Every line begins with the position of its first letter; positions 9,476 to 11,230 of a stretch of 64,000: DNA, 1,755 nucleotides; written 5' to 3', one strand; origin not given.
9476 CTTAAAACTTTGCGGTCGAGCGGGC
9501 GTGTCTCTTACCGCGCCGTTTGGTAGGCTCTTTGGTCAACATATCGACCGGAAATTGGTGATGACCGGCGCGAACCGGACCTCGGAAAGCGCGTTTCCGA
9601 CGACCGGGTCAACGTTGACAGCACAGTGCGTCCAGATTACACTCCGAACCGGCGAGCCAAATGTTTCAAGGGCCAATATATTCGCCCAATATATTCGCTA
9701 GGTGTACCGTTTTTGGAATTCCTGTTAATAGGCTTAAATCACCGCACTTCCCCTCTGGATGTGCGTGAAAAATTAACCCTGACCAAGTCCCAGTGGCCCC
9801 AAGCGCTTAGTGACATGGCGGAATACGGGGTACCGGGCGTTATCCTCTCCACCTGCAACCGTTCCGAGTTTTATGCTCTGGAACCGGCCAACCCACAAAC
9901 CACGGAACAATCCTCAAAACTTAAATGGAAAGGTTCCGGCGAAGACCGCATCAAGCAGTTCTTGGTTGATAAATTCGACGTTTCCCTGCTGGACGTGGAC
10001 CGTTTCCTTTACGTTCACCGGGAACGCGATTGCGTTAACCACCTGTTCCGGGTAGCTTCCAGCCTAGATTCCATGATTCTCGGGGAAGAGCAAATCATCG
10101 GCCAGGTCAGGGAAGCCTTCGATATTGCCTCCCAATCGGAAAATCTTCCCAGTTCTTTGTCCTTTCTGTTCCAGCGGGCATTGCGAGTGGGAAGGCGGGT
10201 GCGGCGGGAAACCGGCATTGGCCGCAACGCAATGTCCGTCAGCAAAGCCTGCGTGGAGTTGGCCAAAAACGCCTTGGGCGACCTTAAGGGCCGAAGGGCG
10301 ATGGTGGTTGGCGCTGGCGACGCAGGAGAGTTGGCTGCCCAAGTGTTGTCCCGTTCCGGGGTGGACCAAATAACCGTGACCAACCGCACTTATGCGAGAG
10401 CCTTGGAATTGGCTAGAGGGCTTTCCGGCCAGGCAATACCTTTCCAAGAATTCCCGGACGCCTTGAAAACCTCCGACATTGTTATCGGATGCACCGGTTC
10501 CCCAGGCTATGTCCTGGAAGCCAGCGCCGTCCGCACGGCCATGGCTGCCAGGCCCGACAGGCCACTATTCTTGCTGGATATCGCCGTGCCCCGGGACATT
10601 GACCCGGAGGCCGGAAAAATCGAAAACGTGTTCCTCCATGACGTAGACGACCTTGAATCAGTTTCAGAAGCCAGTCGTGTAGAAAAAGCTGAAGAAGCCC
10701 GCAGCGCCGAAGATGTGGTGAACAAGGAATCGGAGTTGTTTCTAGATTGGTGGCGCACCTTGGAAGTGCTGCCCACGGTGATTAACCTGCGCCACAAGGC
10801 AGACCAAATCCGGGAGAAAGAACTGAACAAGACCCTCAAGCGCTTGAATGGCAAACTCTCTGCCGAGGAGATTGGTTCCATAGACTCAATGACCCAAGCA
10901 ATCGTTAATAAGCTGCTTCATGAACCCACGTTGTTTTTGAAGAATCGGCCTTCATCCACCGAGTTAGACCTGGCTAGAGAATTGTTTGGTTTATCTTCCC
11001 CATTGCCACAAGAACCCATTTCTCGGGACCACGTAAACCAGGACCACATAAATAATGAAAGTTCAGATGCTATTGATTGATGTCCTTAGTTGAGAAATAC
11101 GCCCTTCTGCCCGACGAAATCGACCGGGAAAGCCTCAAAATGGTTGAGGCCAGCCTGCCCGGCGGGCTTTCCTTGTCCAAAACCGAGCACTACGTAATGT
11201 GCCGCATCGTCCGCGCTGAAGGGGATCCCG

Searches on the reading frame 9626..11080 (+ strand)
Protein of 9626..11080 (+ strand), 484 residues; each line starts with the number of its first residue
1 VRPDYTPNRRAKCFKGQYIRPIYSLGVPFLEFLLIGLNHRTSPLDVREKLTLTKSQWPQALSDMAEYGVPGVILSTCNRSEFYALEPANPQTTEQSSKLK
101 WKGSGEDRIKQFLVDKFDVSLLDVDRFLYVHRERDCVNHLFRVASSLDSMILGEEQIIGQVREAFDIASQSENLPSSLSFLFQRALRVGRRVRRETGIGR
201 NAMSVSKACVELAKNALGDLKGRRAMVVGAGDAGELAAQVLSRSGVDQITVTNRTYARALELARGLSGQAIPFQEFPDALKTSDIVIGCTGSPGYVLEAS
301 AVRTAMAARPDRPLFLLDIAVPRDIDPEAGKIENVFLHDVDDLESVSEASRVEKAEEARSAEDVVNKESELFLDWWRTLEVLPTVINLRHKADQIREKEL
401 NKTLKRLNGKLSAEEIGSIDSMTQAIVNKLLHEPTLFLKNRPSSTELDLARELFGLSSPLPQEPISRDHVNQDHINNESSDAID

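Call 29: search_protein_families(library=ncbifam, proteins=[window:9626-11080:+], max_evalue=0.00001)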
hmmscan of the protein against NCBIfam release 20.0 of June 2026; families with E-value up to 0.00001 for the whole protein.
window:9626-11080:+ (484 aa): 11 families
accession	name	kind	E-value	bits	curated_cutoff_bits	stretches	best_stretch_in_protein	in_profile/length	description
TIGR01035.1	hemA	equivalog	4e-122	408.1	209.55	1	33-448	2-403/416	glutamyl-tRNA reductase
NF000744.0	PRK00045.1-3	equivalog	7.2e-116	387.7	429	1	32-467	3-435/447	glutamyl-tRNA reductase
NF000750.0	PRK00045.3-4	equivalog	9e-57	193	289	1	38-438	9-391/439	glutamyl-tRNA reductase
NF010548.0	PRK13940.1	equivalog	1.8e-42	145.6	469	1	37-441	8-392/414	glutamyl-tRNA reductase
NF000752.0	PRK00045.4-2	equivalog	5e-41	141.2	381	1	106-431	65-371/412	glutamyl-tRNA reductase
NF000751.1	PRK00045.4-1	equivalog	8.8e-25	87.6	478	1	73-263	49-224/426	glutamyl-tRNA reductase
NF001909.0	PRK00676.1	equivalog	4.8e-24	85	478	1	127-351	80-288/338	glutamyl-tRNA reductase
NF001319.0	PRK00258.3-3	equivalog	3e-07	29.7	252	1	217-290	117-192/279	shikimate dehydrogenase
NF001312.0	PRK00258.1-4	equivalog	2.3e-06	27.1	295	1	218-290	123-197/285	shikimate dehydrogenase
TIGR00507.1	aroE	equivalog_domain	2.7e-06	26.8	200.2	1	217-292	111-188/270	shikimate dehydrogenase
NF006802.0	PRK09310.1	equivalog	4.6e-06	25.7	598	1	219-290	329-398/477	bifunctional 3-dehydroquinate dehydratase/shikimate dehydrogenase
